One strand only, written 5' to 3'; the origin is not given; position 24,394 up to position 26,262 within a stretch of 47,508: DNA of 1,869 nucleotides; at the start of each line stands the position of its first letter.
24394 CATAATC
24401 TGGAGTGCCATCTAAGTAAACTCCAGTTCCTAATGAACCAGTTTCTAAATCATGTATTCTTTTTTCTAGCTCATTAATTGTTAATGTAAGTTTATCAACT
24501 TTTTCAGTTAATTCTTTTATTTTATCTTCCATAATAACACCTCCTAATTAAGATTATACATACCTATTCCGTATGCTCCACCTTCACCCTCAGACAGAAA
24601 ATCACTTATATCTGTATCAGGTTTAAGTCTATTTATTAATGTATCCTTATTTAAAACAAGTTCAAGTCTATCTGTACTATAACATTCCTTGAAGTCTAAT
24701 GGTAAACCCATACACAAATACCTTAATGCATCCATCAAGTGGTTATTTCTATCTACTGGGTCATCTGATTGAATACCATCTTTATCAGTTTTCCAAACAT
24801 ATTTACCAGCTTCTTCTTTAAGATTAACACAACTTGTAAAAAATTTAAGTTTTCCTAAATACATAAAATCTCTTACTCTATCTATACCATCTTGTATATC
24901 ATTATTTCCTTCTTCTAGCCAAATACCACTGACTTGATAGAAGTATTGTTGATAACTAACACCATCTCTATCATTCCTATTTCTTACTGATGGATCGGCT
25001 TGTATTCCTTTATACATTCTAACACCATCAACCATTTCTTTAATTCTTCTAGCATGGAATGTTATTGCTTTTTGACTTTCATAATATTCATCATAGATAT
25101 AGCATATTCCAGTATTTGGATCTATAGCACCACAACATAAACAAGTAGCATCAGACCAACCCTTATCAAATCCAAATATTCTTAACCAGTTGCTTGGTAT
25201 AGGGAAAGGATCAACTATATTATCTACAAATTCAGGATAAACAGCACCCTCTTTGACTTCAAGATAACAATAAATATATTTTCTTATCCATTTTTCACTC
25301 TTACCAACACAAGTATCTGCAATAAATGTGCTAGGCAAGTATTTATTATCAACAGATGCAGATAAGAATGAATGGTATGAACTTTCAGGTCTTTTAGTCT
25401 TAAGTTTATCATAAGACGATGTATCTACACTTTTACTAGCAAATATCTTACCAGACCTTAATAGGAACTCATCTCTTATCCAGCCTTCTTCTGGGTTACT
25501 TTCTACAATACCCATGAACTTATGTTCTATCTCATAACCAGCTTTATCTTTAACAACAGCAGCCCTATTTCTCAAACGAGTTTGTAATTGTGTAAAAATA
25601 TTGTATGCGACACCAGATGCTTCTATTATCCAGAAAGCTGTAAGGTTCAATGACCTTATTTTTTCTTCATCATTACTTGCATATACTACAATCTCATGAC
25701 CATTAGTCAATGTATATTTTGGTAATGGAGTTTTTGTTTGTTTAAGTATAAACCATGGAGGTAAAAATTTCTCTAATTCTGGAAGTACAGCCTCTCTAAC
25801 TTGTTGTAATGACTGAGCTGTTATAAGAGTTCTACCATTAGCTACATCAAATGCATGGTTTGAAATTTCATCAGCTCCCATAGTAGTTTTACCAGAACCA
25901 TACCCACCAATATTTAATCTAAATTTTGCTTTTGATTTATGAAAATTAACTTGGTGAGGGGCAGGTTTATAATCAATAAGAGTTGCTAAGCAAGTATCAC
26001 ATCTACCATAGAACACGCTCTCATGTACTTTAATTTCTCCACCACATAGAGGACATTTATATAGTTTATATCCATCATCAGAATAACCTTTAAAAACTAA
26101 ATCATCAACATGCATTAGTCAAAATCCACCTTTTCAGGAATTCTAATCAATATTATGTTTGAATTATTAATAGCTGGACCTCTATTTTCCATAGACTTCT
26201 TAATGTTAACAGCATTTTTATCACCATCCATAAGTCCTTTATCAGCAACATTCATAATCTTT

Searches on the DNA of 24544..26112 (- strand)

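Call 64: search_rna_families(sources=[L004, L019, L007, L018, L155, L003, L006], threshold=gathering)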
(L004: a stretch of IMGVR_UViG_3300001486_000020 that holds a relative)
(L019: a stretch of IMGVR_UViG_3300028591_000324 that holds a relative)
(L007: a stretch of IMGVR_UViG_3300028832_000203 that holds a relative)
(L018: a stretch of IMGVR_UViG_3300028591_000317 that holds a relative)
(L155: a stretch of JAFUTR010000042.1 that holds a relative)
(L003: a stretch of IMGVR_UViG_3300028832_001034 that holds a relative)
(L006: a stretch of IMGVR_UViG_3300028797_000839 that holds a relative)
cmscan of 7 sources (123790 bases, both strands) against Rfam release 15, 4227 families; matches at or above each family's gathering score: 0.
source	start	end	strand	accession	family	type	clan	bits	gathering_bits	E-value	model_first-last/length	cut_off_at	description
